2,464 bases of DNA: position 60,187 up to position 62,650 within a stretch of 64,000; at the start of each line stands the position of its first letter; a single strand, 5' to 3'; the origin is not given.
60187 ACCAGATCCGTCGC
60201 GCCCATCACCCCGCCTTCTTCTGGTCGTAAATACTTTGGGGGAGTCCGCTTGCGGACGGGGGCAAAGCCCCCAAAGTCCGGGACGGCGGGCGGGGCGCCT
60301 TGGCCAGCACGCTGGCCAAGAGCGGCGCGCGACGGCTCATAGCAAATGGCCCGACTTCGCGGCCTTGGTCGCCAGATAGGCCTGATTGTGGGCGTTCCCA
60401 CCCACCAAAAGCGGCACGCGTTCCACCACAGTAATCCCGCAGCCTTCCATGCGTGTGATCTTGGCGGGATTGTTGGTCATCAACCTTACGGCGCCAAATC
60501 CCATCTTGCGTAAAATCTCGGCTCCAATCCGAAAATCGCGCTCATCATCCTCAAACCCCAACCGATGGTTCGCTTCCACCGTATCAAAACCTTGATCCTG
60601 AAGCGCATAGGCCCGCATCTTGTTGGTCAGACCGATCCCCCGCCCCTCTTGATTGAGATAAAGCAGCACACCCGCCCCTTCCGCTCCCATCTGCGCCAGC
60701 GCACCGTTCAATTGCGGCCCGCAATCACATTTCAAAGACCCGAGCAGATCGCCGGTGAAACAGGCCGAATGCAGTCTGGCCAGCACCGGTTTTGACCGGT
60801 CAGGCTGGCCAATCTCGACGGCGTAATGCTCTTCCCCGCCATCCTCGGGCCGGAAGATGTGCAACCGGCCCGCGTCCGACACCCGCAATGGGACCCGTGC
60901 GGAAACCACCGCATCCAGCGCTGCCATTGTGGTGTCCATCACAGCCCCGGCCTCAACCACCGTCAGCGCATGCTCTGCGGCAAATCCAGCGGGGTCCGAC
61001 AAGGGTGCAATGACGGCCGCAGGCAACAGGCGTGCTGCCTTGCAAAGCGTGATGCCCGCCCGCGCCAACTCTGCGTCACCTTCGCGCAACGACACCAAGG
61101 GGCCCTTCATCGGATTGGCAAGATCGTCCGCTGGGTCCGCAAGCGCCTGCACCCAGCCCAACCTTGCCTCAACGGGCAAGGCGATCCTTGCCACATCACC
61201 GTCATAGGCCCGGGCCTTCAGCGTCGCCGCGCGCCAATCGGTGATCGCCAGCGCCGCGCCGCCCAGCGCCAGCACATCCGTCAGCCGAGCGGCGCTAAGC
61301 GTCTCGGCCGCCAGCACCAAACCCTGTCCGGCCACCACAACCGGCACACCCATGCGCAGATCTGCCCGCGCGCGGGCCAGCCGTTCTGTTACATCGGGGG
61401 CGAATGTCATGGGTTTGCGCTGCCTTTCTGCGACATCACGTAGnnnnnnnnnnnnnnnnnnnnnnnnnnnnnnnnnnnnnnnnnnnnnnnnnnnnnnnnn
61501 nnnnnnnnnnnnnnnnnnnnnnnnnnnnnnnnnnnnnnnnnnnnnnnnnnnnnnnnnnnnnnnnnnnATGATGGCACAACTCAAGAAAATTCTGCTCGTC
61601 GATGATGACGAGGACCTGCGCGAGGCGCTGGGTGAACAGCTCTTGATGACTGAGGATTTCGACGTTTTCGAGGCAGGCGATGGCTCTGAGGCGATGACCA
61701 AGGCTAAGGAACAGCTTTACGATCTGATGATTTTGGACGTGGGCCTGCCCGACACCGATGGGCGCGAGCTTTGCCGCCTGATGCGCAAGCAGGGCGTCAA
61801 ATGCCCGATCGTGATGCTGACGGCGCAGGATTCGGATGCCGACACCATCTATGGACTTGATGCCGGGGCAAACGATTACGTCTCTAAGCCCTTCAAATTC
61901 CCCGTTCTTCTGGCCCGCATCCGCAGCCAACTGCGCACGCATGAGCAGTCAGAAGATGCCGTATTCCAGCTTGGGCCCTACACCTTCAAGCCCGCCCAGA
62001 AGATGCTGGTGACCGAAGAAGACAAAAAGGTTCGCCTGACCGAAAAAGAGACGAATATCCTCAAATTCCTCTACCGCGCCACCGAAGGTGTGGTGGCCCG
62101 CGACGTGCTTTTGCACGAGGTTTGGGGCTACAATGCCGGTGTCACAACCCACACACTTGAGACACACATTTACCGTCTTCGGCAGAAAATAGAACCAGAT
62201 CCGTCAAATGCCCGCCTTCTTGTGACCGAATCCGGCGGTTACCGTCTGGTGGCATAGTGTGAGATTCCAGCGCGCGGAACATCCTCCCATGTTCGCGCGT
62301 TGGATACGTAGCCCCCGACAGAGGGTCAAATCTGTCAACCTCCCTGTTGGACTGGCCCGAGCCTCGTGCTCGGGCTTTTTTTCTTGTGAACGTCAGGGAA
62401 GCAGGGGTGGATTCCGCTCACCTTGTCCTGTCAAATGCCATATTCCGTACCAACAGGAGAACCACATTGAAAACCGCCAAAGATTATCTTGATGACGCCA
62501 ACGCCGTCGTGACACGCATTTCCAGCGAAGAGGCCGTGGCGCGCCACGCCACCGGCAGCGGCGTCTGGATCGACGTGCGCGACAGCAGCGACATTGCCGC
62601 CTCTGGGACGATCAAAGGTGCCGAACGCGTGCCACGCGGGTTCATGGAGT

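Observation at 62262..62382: Terminator-capped non-coding unit with two CCUCCC hairpin loops downstream of a response-regulator gene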

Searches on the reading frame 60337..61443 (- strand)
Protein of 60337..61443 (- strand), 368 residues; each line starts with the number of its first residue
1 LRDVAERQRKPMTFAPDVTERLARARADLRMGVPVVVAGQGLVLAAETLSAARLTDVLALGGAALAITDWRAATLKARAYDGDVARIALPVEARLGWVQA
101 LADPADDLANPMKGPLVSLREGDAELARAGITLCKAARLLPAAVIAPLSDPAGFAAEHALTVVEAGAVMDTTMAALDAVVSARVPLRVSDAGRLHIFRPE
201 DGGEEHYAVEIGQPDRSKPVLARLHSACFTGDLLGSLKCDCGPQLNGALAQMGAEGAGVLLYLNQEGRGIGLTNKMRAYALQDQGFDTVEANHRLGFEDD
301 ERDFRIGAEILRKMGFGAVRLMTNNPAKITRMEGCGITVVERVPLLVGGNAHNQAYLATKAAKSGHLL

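Call 16: search_protein_families(library=ncbifam, proteins=[window:60337-61443:-])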
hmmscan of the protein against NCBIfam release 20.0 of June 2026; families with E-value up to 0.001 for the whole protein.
window:60337-61443:- (368 aa): 9 families
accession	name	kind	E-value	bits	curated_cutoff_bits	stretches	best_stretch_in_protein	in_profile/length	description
NF006456.0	PRK08815.1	equivalog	6e-78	262.7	464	1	14-368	12-365/376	GTP cyclohydrolase II RibA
NF001591.0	PRK00393.1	subfamily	1.4e-72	243.2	148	1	177-368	5-194/199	GTP cyclohydrolase II RibA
NF006806.0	PRK09319.1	equivalog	1.3e-67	228.7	764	1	192-368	229-409/561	bifunctional 3,4-dihydroxy-2-butanone-4-phosphate synthase/GTP cyclohydrolase II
TIGR00505.1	ribA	equivalog_domain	4.4e-66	222.1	205.85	1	196-368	19-191/191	GTP cyclohydrolase II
NF006803.0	PRK09311.1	equivalog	2e-65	221.2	569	1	148-368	181-404/417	bifunctional 3,4-dihydroxy-2-butanone-4-phosphate synthase/GTP cyclohydrolase II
NF006805.0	PRK09318.1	equivalog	1e-56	192.6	486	1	176-368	192-380/387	bifunctional 3,4-dihydroxy-2-butanone-4-phosphate synthase/GTP cyclohydrolase II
NF010626.1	PRK14019.1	equivalog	7.3e-14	51.5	513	1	146-342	172-360/364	bifunctional 3,4-dihydroxy-2-butanone-4-phosphate synthase/GTP cyclohydrolase II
NF005536.0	PRK07198.1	equivalog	3.8e-07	29.3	403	1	194-345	212-376/419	GTP cyclohydrolase II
NF009132.0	PRK12485.1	equivalog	5.3e-05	22.4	693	1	188-345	217-367/369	bifunctional 3,4-dihydroxy-2-butanone-4-phosphate synthase/GTP cyclohydrolase II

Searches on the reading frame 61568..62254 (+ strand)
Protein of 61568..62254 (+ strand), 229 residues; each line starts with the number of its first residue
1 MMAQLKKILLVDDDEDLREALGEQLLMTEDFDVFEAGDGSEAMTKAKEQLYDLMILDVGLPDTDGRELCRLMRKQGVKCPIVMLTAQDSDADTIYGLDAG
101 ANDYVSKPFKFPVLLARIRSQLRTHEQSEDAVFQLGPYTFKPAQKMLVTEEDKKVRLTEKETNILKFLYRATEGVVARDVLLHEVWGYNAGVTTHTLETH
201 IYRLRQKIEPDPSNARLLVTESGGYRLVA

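Call 15: find_related_loci(query=window:61571-62254:+, collection=genome_contigs, flank=2500)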
Query window:61571-62254:+ (228 aa) in genome_contigs; peptide patterns used: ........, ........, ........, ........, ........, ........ (x = any residue, [..] = any of these).
600 stretches matched a pattern (row limit reached: there are more); 597 encode a relative of the query (tblastn E <= 1e-3); the best 80 are kept; 80 distinct loci.
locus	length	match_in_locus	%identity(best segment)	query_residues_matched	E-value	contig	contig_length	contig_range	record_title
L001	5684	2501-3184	94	1-228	2e-148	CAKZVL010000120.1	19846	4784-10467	MAG: uncultured Rhodobacteraceae bacterium isolate L4_Bin_MAXBIN__102_sub_1 genome assembly, contig: c_000001699355, who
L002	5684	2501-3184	95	1-228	7e-147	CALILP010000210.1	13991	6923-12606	MAG: uncultured Rhodobacteraceae bacterium isolate R2_Bin_Bin_84_sub_1 genome assembly, contig: c_000000281530, whole ge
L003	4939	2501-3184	95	1-228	4e-147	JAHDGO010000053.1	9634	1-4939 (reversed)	MAG: Yoonia sp. isolate MAG-48 ND_4311, whole genome shotgun sequence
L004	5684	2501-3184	94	1-228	4e-146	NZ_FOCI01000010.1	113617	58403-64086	Loktanella fryxellensis strain DSM 16213, whole genome shotgun sequence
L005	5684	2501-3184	92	1-228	3e-143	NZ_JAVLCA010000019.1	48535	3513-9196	MAG: Salibaculum sp. isolate Uz-M2-06 NODE_154_length_48535_cov_68.513160, whole genome shotgun sequence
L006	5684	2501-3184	91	1-228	2e-142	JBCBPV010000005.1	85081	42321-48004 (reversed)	MAG: Pseudomonadota bacterium isolate J06634_2 k141_239711_length_85081_cov_23.0000, whole genome shotgun sequence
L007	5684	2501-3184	94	1-228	5e-142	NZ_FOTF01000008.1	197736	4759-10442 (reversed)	Loktanella salsilacus strain DSM 16199, whole genome shotgun sequence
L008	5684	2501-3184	93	1-228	3e-141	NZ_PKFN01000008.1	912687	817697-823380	Yoonia maritima strain YPC211 Contig_0000008, whole genome shotgun sequence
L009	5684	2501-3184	90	1-228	9e-141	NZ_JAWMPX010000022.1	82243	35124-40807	Tropicimonas sp. TH_r6 TH_r6_22, whole genome shotgun sequence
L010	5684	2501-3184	90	1-228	1e-140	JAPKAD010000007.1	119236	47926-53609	MAG: Octadecabacter sp. isolate ANT-3 NODE_9_length_119236_cov_14.356777, whole genome shotgun sequence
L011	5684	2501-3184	89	1-228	3e-140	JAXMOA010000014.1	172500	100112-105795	MAG: Marinibacterium sp. isolate EC_MBin.35 ECX_175CoAssmbCtg, whole genome shotgun sequence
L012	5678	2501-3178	89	1-226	2e-139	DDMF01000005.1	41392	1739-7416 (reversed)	MAG TPA_asm: Rhodobacteraceae bacterium UBA2553 UBA2553_contig_289, whole genome shotgun sequence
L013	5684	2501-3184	88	1-228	2e-139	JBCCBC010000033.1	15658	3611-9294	MAG: Pseudomonadota bacterium isolate P01_A01_bin.26 k141_1582517_length_15658_cov_130.6368, whole genome shotgun sequen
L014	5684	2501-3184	89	1-228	1e-139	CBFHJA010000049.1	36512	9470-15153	MAG: uncultured Aliishimia sp. isolate AGTU_285_bin_16_strict genome assembly, contig: AGTU_285_bin_16_strict_c49, whole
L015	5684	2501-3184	92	1-228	4e-139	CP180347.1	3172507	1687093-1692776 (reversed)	MAG: Rhodobacterales bacterium isolate contig_10004 chromosome, complete genome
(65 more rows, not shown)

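Call 16: search_protein_families(library=ncbifam, proteins=[window:61571-62254:+])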
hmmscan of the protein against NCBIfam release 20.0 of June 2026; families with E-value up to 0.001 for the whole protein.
window:61571-62254:+ (228 aa): 99 families (the best 25 are shown)
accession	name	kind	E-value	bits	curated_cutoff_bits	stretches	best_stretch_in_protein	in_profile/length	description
NF040689.1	MtrAB_MtrA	equivalog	6.5e-54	182.6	300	1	7-225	1-217/219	MtrAB system response regulator MtrA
TIGR02154.1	PhoB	equivalog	5.8e-48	163.2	296.2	1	5-226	3-225/226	phosphate regulon transcriptional regulator PhoB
NF040534.1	resp_reg_YycF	equivalog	1.9e-46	158.2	340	1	5-223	1-224/231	response regulator YycF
NF045944.1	ResRegRpaBCyano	equivalog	1.7e-45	155.2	330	1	8-224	1-225/229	response regulator transcription factor RpaB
TIGR01387.1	cztR_silR_copR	subfamily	5.6e-45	153.7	279.2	1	7-222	1-213/218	heavy metal response regulator transcription factor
NF041734.1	resp_reg_RppA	equivalog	8.5e-44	149.6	250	1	6-226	2-227/229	two-component system response regulator RppA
NF041733.1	resp_reg_CseB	equivalog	1.1e-43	149.3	350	1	6-210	2-214/228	two-component system response regulator CseB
NF053854.1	RespRegPhoBBctds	equivalog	1.4e-42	145.6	270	1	7-224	1-222/225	two-component system response regulator PhoB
NF007005.1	PRK09468.1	equivalog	4.2e-42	144.2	331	1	4-222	3-226/237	osmolarity response regulator transcription factor OmpR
NF007928.2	PRK10643.1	equivalog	4.3e-42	144.2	330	1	6-208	2-202/216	two-component system response regulator PmrA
NF007820.0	PRK10529.1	equivalog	9e-40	136.5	325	1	6-227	3-224/225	two-component system response regulator KdpE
NF008567.0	PRK11517.1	equivalog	3.6e-39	134.4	353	1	6-228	2-220/223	response regulator transcription factor HprR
NF008296.0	PRK11083.1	equivalog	4.4e-39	134.2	273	1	4-209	3-207/228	two-component system response regulator CreB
NF033117.2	vanR_ACDEGLN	exception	3.3e-38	131.5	350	1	7-222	1-220/226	VanR-ABDEGLN family response regulator transcription factor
NF051850.1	RespRegRprY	equivalog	3.6e-38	131.3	370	1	3-227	3-227/234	response regulator transcription factor RprY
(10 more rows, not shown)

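Call 44: find_encoding_contigs(protein=window:61571-62254:+, flank=1500, max_places=10)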
Protein window:61571-62254:+ (228 aa): no gene with exactly this product is on record in the collection.

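Call 45: find_encoding_contigs(protein=window:61568-62254:+, flank=1500, max_places=10)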
Protein window:61568-62254:+ (229 aa): no gene with exactly this product is on record in the collection.

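Call 64: find_homologous_proteins(query=window:61571-62254:+, max_evalue=1e-80)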
Query window:61571-62254:+ (228 aa): 7723 proteins with E <= 1e-80 among 8000 candidates; the best 120 are listed.
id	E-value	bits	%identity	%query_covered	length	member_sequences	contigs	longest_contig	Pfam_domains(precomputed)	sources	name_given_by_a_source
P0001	1.8e-141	487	96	100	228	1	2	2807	PF00486.35,PF00072.31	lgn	-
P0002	9.9e-140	481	96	100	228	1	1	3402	PF00486.35,PF00072.31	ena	-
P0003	2.2e-139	480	94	100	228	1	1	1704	PF00486.35,PF00072.31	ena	-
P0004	2.2e-138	477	93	100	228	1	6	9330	PF00486.35,PF00072.31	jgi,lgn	jgi:DNA-binding response OmpR family regulator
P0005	6.8e-138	475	93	100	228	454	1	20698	PF00486.35,PF00072.31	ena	-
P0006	7.7e-138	475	93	100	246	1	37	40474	PF00486.35,PF00072.31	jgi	jgi:DNA-binding response OmpR family regulator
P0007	7.7e-138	475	93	100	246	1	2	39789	PF00486.35,PF00072.31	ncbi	ncbi:MAG: DNA-binding response OmpR family regulator [bacterium]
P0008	7.9e-138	475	93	100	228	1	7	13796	PF00486.35,PF00072.31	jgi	jgi:DNA-binding response OmpR family regulator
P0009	3.0e-137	473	93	100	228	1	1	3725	PF00486.35,PF00072.31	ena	-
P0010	6.0e-137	472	93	100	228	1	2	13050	PF00486.35,PF00072.31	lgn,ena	-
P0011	8.9e-137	471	93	100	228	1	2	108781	PF00486.35,PF00072.31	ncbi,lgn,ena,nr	ncbi:MAG: response regulator transcription factor [Yoonia sp.]|nr:response regulator transcription f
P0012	8.9e-137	471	94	100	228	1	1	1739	PF00486.35,PF00072.31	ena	-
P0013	2.9e-136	470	93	100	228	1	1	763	PF00486.35,PF00072.31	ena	-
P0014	3.7e-136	469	92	100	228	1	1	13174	PF00486.35,PF00072.31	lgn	-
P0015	4.2e-136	469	93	100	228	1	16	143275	PF00486.35,PF00072.31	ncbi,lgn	-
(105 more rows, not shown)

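Call 65: find_encoding_contigs(protein=P0001, flank=1500, max_places=4)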
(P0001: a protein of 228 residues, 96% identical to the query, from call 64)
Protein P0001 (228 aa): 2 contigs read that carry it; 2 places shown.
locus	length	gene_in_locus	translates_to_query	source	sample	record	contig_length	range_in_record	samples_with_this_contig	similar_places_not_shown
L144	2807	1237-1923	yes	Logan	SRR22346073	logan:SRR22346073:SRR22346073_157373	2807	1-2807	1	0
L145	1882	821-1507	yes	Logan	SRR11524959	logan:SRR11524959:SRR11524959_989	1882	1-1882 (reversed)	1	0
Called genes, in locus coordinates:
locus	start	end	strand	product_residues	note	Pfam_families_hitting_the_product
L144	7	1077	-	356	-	PF00925:GTP_cyclohydro2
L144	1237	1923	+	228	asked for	PF00072:Response_reg, PF00486:Trans_reg_C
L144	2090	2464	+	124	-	PF00581:Rhodanese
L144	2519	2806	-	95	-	?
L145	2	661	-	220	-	?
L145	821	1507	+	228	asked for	PF00072:Response_reg, PF00486:Trans_reg_C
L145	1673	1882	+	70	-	?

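Call 66: find_encoding_contigs(protein=P0002, flank=1500, max_places=4)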
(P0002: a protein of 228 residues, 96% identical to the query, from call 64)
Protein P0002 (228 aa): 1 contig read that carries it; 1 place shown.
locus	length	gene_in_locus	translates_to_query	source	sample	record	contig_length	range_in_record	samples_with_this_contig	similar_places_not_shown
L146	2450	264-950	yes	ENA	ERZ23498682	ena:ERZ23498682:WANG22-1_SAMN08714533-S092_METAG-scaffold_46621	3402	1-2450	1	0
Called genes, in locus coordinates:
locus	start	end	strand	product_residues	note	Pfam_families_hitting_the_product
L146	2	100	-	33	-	?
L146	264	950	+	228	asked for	PF00072:Response_reg, PF00486:Trans_reg_C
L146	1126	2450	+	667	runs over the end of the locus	PF00353:HemolysinCabind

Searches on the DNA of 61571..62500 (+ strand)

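Call 4: search_rna_families(source=window, start=62100, end=62500, threshold=evalue, max_evalue=10, show_alignments=3)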
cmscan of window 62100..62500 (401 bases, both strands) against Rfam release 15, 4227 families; matches with E-value up to 10: 12.
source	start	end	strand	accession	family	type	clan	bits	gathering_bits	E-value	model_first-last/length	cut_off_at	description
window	62310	62381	+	RF02784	SorX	Gene; sRNA;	-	65.5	46.6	6e-16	1-73/73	no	Singlet oxygen resistance RNA X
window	62319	62383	+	RF02651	SorY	Gene; sRNA;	-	36.8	111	5.6e-06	1-83/83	no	Singlet oxygen resistance RNA Y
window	62333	62383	+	RF02278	Betaproteobacteria_toxic_sRNA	Gene; sRNA;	-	23.5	50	0.013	1-64/64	no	Betaproteobacteria toxic small RNA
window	62335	62383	+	RF02837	anti-hemB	Gene; sRNA;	-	23.1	49.5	0.0027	1-81/81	no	Burkholderia RNA 7 (anti-hemB)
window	62333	62383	+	RF02399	NsiR1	Gene; sRNA;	-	19.5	39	0.16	1-60/60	no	Nitrogen stress-induced RNA 1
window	62316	62382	+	RF02702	AgvB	Gene; sRNA;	-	19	56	0.31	1-62/62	no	Anti GcvB sRNA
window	62320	62391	+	RF00519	suhB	Gene; sRNA;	CL00108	18.7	41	0.16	1-77/77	no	Makes More Granules Regulator RNA (mmgR)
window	62310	62383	+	RF02233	sX14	Gene; sRNA;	-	18.6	80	0.31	1-92/92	no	Xanthomonas sRNA sX14/Xoo3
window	62313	62382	+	RF00111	SdsR_RyeB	Gene; sRNA;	CL00105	16.7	38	2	1-100/100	no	SdsR_RyeB RNA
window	62296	62391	+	RF00121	MicC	Gene; sRNA;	-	16.4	90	7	1-123/123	no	MicC RNA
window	62318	62364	-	RF02359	MS2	Cis-reg;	-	14.3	40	0.73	1-36/36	no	Bacteriophage MS2 operator hairpin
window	62363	62403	+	RF01839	eeev_FSE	Cis-reg; frameshift_element;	-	13.9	80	4.1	1-73/73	no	eastern equine encephalitis ribosomal frameshift element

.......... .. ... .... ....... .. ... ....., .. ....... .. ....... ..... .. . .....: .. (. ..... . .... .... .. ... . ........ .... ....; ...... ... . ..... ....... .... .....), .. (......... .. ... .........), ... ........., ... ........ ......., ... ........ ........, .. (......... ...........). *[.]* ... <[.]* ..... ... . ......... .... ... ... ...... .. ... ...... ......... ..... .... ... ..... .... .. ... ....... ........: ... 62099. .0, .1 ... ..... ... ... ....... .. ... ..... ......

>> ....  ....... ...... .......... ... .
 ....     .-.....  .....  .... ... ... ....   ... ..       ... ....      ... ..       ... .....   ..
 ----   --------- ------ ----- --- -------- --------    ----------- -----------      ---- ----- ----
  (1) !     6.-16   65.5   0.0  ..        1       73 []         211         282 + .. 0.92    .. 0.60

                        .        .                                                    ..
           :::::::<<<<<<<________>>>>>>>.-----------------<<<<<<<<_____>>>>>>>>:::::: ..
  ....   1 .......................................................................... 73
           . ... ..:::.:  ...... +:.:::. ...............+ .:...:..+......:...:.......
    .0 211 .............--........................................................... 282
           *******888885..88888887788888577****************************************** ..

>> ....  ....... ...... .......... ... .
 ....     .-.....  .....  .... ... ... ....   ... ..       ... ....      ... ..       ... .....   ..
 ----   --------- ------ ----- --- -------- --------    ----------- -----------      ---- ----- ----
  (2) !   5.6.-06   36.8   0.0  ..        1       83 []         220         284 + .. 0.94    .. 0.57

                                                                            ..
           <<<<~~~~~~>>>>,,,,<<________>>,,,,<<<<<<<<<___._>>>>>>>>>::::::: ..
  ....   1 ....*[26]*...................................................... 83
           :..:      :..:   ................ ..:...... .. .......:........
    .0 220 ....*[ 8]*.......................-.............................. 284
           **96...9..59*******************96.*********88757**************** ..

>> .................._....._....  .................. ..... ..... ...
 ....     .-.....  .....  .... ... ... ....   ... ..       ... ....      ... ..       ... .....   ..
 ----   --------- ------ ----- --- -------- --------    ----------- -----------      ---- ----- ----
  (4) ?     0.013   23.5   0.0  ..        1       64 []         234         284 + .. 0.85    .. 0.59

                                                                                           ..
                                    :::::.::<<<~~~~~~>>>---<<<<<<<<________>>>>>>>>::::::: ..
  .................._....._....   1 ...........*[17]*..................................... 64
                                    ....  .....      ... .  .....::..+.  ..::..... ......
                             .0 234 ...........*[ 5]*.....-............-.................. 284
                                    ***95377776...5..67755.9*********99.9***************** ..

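Call 70: search_rna_families(sources=[L001, L002, L003, L007, L008, L144, L145, L146, L134, L118, L017, L005, L042, L054, L058, L030, L052, L075, L004, L010], threshold=gathering)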
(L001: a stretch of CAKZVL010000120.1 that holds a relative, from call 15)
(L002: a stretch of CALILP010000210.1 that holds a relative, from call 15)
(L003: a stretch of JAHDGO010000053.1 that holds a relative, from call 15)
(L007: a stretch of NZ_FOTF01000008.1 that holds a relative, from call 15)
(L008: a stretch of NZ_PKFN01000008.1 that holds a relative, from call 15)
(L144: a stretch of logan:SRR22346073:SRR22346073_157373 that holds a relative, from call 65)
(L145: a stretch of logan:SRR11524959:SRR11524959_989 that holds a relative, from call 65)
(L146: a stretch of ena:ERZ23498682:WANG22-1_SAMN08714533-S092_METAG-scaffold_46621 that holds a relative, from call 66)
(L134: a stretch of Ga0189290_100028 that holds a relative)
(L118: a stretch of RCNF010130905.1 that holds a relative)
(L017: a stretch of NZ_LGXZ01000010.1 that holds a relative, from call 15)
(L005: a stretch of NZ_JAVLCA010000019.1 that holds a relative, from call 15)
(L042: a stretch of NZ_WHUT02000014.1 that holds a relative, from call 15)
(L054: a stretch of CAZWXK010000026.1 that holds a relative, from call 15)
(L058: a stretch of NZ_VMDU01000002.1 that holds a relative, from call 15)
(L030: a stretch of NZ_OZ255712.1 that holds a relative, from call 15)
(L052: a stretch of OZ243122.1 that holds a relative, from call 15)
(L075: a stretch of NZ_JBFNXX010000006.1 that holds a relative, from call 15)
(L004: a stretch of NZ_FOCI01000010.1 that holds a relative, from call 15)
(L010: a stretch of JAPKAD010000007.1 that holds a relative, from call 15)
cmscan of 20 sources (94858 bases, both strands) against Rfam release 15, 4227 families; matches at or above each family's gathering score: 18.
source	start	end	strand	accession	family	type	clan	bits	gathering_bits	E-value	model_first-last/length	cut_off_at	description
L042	3255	3328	+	RF02784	SorX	Gene; sRNA;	-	87.3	46.6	4.7e-20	1-73/73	no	Singlet oxygen resistance RNA X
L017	3247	3317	+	RF02784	SorX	Gene; sRNA;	-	75.9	46.6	1.2e-16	1-73/73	no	Singlet oxygen resistance RNA X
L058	3319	3393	+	RF02784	SorX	Gene; sRNA;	-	74.8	46.6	2.5e-16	1-73/73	no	Singlet oxygen resistance RNA X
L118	692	764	-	RF02784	SorX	Gene; sRNA;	-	74.3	46.6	3.4e-16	1-73/73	no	Singlet oxygen resistance RNA X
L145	1561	1631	+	RF02784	SorX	Gene; sRNA;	-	72.8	46.6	9.7e-16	1-73/73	no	Singlet oxygen resistance RNA X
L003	3240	3311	+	RF02784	SorX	Gene; sRNA;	-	71.4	46.6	2.4e-15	1-73/73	no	Singlet oxygen resistance RNA X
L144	1978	2048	+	RF02784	SorX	Gene; sRNA;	-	71.3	46.6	2.7e-15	1-73/73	no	Singlet oxygen resistance RNA X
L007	3231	3300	+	RF02784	SorX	Gene; sRNA;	-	71.1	46.6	3e-15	1-73/73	no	Singlet oxygen resistance RNA X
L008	3242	3312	+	RF02784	SorX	Gene; sRNA;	-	69.7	46.6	8e-15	1-73/73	no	Singlet oxygen resistance RNA X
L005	3191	3263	+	RF02784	SorX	Gene; sRNA;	-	66.2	46.6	8.5e-14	1-73/73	no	Singlet oxygen resistance RNA X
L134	1520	1571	+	RF00517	serC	Cis-reg; leader;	-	65.6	35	4.7e-12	1-52/52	no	serC leader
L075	3261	3336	+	RF02784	SorX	Gene; sRNA;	-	63.9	46.6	4e-13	1-73/73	no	Singlet oxygen resistance RNA X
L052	3272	3342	+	RF02784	SorX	Gene; sRNA;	-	62.7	46.6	9.6e-13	1-73/73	no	Singlet oxygen resistance RNA X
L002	3235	3307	+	RF02784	SorX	Gene; sRNA;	-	60.3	46.6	4.8e-12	1-73/73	no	Singlet oxygen resistance RNA X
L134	435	506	+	RF02784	SorX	Gene; sRNA;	-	57.6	46.6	3e-11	1-73/73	no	Singlet oxygen resistance RNA X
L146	960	1031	+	RF02784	SorX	Gene; sRNA;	-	55.3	46.6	1.5e-10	1-73/73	no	Singlet oxygen resistance RNA X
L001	3237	3308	+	RF02784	SorX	Gene; sRNA;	-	53.7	46.6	4.5e-10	1-73/73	no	Singlet oxygen resistance RNA X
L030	3234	3304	+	RF02784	SorX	Gene; sRNA;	-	50.4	46.6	4.1e-09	1-73/73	no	Singlet oxygen resistance RNA X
